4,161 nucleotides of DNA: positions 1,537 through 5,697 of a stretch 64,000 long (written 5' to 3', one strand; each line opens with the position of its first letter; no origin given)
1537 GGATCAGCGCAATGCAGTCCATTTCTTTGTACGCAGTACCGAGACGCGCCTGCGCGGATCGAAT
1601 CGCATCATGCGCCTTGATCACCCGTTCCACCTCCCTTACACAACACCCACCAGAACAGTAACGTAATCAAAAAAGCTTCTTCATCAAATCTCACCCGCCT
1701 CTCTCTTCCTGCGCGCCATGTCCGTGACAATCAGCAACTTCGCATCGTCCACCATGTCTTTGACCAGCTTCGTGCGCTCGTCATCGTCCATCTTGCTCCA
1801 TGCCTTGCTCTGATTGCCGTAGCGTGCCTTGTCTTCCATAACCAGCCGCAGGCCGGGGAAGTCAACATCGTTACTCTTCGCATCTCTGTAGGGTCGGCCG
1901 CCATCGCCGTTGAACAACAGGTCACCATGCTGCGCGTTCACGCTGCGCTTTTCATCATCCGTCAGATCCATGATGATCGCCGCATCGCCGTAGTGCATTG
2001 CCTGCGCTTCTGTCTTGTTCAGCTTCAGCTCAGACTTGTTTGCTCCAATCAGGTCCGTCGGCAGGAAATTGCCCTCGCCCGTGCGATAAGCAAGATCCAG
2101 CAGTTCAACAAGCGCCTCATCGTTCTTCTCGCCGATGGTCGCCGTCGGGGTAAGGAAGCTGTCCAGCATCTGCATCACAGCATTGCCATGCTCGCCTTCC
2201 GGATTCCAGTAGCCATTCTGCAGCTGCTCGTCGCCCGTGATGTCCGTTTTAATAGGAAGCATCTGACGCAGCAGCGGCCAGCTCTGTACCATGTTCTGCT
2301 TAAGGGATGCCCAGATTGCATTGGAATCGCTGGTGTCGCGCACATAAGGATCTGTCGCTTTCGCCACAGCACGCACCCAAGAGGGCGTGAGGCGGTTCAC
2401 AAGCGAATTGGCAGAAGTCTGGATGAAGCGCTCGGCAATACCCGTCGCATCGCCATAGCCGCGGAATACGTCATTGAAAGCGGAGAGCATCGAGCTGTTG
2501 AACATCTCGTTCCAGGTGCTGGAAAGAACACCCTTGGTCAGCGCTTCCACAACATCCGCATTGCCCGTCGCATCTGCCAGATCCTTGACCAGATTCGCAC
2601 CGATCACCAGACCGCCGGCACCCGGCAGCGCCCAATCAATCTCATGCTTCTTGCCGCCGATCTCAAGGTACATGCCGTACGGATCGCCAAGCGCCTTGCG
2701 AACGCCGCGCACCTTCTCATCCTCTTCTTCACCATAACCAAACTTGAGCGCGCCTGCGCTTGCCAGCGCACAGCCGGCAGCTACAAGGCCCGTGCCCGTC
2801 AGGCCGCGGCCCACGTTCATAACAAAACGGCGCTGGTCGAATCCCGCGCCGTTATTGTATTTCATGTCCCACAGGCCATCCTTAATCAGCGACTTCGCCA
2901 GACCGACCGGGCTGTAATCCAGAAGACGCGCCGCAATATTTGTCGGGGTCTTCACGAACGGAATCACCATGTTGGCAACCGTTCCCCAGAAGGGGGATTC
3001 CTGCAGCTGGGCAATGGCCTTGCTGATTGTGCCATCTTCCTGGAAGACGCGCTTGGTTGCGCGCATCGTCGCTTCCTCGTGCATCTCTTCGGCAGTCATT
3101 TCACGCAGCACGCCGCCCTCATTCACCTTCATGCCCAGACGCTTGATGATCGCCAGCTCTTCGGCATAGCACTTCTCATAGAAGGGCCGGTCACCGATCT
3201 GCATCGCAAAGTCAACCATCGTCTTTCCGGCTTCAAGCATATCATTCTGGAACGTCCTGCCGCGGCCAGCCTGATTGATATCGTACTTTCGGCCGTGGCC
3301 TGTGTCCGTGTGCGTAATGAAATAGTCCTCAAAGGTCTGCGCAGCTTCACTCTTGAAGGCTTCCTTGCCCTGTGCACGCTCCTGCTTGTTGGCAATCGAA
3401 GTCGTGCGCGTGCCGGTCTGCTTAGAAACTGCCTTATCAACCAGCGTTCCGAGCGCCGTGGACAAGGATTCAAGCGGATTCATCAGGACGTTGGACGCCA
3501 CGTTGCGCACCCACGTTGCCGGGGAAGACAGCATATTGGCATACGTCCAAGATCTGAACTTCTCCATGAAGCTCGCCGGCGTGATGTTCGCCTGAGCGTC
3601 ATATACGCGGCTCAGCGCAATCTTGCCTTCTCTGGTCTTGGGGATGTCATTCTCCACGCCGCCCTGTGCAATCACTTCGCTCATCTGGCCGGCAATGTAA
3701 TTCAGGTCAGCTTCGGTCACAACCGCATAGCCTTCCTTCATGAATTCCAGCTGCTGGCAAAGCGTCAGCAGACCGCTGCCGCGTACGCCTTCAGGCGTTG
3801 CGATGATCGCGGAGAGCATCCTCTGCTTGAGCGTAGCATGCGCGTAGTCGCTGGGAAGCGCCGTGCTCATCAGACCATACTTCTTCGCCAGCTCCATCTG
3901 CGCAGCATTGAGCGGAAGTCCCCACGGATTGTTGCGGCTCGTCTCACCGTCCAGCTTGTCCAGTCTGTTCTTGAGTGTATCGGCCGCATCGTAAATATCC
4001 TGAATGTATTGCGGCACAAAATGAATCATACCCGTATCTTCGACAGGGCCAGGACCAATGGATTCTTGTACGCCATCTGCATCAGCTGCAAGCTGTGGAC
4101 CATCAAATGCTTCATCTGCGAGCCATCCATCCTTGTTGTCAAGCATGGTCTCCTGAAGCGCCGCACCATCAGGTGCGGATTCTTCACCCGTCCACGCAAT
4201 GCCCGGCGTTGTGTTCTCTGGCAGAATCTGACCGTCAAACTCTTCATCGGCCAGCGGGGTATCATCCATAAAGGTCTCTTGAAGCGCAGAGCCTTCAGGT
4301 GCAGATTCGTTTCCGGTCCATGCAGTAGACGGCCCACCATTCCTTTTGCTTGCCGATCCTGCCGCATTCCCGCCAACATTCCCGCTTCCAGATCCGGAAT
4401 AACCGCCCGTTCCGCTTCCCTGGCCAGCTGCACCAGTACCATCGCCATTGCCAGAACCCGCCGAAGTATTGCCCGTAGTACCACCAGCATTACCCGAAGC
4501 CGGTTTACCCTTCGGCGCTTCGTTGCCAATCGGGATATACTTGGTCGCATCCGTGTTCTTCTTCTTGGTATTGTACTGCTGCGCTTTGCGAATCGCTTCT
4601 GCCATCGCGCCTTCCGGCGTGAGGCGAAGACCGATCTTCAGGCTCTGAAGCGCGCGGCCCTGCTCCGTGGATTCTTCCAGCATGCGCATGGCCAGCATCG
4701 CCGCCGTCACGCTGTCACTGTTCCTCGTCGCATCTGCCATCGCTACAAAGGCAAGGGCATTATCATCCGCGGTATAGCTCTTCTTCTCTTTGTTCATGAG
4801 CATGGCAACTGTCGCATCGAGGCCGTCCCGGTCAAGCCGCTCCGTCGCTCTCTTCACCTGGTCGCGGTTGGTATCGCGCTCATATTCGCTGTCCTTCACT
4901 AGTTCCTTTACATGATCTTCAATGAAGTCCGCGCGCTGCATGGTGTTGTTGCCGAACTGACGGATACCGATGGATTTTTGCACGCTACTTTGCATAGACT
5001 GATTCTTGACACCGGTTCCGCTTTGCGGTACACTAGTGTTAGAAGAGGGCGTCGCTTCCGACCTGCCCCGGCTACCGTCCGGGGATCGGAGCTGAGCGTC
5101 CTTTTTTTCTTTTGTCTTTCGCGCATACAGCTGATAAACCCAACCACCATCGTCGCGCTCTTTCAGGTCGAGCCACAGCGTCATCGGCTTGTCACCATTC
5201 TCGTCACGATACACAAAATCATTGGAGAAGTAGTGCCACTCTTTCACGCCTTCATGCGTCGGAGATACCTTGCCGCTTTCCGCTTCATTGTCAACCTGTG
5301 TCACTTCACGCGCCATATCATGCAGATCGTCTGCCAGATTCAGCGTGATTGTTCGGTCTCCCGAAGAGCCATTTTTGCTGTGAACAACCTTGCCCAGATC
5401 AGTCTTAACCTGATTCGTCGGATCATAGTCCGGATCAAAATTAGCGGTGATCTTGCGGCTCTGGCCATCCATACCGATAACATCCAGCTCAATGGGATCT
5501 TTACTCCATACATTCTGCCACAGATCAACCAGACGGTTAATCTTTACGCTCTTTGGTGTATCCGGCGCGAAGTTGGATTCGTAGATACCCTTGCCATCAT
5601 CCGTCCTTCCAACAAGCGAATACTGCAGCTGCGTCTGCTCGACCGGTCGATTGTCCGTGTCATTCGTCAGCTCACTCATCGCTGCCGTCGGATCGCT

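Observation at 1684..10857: Giant 3,057-aa multi-domain ORF in the virion module: polyvalent or ejection-protein candidate, largely unassignable by eye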

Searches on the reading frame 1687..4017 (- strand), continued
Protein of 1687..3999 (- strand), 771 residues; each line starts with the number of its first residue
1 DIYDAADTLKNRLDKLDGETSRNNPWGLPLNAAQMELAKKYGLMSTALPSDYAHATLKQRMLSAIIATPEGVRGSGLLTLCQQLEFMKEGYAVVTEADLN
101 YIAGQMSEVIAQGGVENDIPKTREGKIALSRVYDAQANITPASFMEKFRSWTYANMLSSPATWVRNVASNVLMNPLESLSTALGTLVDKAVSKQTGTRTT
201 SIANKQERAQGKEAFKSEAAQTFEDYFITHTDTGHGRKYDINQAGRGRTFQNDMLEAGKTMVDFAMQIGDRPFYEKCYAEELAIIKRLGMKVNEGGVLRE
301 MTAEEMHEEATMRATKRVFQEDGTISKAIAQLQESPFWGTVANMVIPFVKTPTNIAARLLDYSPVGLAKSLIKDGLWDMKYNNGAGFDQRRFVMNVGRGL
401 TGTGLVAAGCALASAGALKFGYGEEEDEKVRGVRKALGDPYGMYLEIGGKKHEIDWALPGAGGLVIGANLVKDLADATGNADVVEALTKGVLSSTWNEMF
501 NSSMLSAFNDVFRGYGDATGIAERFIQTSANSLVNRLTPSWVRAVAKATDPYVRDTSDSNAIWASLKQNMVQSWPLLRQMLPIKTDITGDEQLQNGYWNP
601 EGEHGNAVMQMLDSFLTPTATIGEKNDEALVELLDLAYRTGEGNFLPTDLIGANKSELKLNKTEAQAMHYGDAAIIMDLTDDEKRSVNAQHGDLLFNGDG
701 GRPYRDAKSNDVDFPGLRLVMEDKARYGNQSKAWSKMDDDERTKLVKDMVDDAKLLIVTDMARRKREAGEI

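Call 42: fold_search(model_id=the predicted structure, library=viral)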
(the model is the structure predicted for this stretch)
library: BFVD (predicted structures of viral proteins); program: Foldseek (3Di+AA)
matches with E <= 10: 234; with E <= 0.001: 47
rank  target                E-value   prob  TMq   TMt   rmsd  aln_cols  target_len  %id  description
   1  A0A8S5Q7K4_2          2.7e-35  1.00  0.28  0.16  34.4       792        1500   42  Large polyvalent protein-associated domain-containing protein [Podoviridae sp. ctJaJ36]
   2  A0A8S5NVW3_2          9.1e-28  1.00  0.66  0.46   9.6       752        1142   22  Phage MuF C-terminal domain-containing protein [Myoviridae sp. cthRr4]
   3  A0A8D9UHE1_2          3.0e-22  1.00  0.60  0.41  19.5       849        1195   17  PolyVal ADP-ribosyltransferase [Myoviridae sp. ctjz83]
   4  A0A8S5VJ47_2          6.4e-22  1.00  0.64  0.50  10.9       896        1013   16  Uncharacterized protein [Ackermannviridae sp.]
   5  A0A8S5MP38            1.5e-21  1.00  0.61  0.37  18.0       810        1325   19  EF-hand domain-containing protein [Podoviridae sp. ctoqT5]
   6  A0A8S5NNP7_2          1.5e-21  1.00  0.63  0.43  19.5       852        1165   18  EF-hand domain-containing protein [Myoviridae sp. ctagO6]
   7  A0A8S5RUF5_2          3.5e-21  1.00  0.65  0.41   8.2       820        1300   19  Uncharacterized protein [Ackermannviridae sp.]
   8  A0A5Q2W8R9            4.6e-21  1.00  0.63  0.49   7.6       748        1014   19  (no name in the UniProt tables at hand)
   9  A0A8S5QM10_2          1.9e-20  1.00  0.58  0.46  10.1       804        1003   18  Uncharacterized protein [Ackermannviridae sp. ctQad106]
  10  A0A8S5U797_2          2.1e-20  1.00  0.60  0.44  14.7       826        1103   19  Large polyvalent protein-associated domain 3 (Fragment) [Podoviridae sp. ctngc57]
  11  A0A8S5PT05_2          5.1e-20  1.00  0.62  0.53  12.0       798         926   19  Uncharacterized protein [Myoviridae sp. ctzS633]
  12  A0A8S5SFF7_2          7.3e-19  1.00  0.56  0.41  10.4       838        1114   17  Nuclease [Myoviridae sp. ctuev19]
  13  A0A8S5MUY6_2          1.9e-16  1.00  0.57  0.48   8.1       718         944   18  Nuclease [Myoviridae sp. ctxZR60]
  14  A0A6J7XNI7            6.5e-14  1.00  0.50  0.41  15.5       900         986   13  Large polyvalent protein associated domain-containing protein [uncultured Caudovirales phage]
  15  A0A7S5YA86            2.4e-13  1.00  0.49  0.32  17.9       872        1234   14  Internal virion protein [Pelagibacter phage Eyrgjafa EXVC018P]
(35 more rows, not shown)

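Call 53: find_homologous_proteins(query=A1, max_evalue=0.001)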
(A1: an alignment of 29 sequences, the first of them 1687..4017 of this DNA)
Query A1 (29 sequences) (777 aa, profile of the alignment): 223 proteins with E <= 0.001 among 8000 candidates; the best 120 are listed.
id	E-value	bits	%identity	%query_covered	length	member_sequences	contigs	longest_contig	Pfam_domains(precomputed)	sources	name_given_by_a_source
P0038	0.0e+0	1014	51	100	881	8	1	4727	-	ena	-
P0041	0.0e+0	1013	48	100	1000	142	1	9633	-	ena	-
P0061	1.3e-298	1010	48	99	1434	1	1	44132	-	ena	-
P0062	5.2e-298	1008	48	100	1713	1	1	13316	-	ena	-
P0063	1.7e-297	1007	48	100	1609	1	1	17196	PF18798.7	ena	-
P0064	2.4e-297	1006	48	100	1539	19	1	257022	PF18798.7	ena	-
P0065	7.8e-297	1005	48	100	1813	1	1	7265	PF18798.7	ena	-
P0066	1.1e-296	1004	48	100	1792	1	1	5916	-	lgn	-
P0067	1.3e-296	1004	48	100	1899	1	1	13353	PF18798.7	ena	-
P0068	1.6e-296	1004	48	100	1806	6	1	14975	PF18798.7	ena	-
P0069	6.2e-296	1002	48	100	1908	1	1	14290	PF18798.7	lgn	-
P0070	2.3e-295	1000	47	100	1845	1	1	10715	PF18798.7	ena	-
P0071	3.9e-294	996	48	100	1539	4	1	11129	PF18798.7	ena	-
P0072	1.7e-293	993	89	100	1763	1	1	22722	-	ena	-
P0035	1.6e-290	984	54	99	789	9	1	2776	-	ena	-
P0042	1.5e-281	954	48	95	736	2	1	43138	-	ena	-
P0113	1.2e-220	753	28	66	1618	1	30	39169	PF18798.7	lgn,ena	-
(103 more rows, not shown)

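Call 56: find_encoding_contigs(protein=P0113, flank=10000, max_places=2)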
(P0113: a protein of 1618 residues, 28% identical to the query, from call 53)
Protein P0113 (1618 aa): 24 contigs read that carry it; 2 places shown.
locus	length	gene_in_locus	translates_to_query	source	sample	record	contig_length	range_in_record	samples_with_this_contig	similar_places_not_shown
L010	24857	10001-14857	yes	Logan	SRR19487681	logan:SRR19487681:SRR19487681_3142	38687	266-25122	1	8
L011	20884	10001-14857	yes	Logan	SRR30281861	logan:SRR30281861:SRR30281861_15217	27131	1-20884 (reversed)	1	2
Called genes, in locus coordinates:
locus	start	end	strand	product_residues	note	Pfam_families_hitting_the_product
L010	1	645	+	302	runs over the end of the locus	?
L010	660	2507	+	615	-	-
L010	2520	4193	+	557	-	PF16510:P22_portal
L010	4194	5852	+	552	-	-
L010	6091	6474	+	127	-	-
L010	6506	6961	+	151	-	PF05105:Phage_holin_4_1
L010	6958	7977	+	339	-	PF09992:NAGPA, PF05951:Peptidase_M15_2 (weak), PF08291:Peptidase_M15_3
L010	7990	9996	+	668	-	-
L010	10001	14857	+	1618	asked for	PF18798:LPD3 (weak)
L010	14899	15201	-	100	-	-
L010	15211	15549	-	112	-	-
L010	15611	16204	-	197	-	-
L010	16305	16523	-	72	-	-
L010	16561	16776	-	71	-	PF13556:HTH_30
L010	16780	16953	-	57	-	-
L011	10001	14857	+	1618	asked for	PF18798:LPD3 (weak)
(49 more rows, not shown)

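Call 93: find_encoding_contigs(protein=P0064, flank=10000, max_places=1)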
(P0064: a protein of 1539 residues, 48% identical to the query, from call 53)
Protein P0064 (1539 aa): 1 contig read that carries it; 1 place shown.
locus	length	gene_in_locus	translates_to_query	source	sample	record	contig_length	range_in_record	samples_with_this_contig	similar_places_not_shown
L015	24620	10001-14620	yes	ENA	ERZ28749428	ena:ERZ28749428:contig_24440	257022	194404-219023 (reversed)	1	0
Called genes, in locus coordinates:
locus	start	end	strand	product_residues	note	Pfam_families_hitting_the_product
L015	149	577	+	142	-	-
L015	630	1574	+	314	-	PF25209:Phage_capsid_4, PF13252:Phage_capsid_3 (weak)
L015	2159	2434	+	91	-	-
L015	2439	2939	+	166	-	-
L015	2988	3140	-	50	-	-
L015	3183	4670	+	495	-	-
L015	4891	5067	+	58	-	-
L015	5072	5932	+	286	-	-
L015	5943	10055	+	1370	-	-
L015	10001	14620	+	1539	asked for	PF18798:LPD3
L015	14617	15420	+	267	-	-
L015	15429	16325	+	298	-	PF12810:ALK_LTK_GRD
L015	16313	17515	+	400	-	PF01391:Collagen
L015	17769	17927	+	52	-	-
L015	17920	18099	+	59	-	PF23792:CD1375-like (weak)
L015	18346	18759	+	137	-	PF08239:SH3_3 (weak)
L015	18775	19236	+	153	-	PF05105:Phage_holin_4_1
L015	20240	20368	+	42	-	-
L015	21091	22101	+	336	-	PF13531:SBP_bac_11, PF01547:SBP_bac_1 (weak), PF13416:SBP_bac_8, PF13343:SBP_bac_6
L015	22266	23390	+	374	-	PF00005:ABC_tran, PF17912:OB_MalK (faint), PF08402:TOBE_2 (weak)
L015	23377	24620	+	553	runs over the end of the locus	PF00528:BPD_transp_1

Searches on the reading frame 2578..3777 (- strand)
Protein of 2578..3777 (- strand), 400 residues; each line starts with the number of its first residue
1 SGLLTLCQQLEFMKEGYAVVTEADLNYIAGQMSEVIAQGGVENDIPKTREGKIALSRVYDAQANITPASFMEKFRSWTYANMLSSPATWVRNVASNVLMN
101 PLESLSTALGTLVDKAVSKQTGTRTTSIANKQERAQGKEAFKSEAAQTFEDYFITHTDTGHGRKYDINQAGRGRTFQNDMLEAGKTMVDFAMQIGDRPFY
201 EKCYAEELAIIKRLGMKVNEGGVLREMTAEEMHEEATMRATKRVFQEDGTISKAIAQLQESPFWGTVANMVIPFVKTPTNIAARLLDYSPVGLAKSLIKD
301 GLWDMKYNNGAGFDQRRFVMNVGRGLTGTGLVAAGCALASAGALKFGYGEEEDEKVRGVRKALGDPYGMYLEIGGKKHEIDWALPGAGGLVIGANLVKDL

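Call 25: search_protein_families(library=pfam, proteins=[window:2578-3777:-], max_evalue=1)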
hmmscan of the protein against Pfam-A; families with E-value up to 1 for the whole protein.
window:2578-3777:- (400 aa): 0 families

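Call 110: search_protein_families(library=ncbifam, proteins=[window:2578-3777:-], max_evalue=0.1)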
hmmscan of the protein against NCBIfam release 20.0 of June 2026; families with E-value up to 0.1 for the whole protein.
window:2578-3777:- (400 aa): 1 family
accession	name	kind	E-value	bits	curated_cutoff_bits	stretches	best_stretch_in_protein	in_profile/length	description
TIGR02570.1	cas7_GSU0053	equivalog_domain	0.075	12.9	38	0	35-103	23-93/178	type I-G CRISPR-associated RAMP protein Csb1/Cas7g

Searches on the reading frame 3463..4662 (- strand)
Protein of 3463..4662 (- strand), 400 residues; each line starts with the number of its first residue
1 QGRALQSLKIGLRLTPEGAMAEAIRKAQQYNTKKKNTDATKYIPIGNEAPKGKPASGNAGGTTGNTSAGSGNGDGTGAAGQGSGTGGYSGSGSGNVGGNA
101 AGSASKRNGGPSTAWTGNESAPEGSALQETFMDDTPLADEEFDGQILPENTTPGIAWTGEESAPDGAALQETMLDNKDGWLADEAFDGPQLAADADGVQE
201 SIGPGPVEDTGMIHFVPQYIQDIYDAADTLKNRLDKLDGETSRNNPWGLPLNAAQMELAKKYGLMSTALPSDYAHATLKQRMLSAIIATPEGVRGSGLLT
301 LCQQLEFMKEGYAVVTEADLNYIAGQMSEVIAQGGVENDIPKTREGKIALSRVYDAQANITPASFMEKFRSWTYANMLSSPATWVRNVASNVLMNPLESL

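Call 25: search_protein_families(library=pfam, proteins=[window:3463-4662:-], max_evalue=1)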
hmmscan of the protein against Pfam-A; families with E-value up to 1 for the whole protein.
window:3463-4662:- (400 aa): 0 families

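Call 110: search_protein_families(library=ncbifam, proteins=[window:3463-4662:-], max_evalue=0.1)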
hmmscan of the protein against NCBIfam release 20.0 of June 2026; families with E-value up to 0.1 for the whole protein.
window:3463-4662:- (400 aa): 1 family
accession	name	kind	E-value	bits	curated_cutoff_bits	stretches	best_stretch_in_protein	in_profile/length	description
TIGR01622.1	SF-CC1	subfamily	0.045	12.7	231.65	1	229-324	332-426/500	splicing factor, CC1-like family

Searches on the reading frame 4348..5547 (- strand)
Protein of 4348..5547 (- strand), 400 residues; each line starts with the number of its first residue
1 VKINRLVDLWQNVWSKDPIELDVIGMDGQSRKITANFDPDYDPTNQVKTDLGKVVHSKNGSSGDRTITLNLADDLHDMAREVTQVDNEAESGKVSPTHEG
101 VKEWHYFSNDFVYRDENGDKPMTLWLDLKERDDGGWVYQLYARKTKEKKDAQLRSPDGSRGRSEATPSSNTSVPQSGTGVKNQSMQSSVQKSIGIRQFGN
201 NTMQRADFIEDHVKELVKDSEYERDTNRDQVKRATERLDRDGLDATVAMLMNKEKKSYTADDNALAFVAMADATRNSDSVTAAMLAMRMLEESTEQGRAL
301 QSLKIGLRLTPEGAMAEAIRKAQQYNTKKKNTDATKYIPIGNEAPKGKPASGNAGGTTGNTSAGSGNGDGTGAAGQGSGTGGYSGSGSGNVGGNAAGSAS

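Call 25: search_protein_families(library=pfam, proteins=[window:4348-5547:-], max_evalue=1)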
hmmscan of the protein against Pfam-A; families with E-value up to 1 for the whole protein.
window:4348-5547:- (400 aa): 2 families
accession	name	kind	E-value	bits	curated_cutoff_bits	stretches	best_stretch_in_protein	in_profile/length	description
PF20880.2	G1_gp67_N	-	0.12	12.9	27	1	95-149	18-68/77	Phage G1 gp67, N-terminal domain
PF16989.10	T6SS_VasJ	-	0.17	11.7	26.2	1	215-296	156-237/255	Type VI secretion, EvfE, EvfF, ImpA, BimE, VC_A0119, VasJ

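Call 110: search_protein_families(library=ncbifam, proteins=[window:4348-5547:-], max_evalue=0.1)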
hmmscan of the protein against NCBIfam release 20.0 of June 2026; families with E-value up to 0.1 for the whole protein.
window:4348-5547:- (400 aa): 0 families
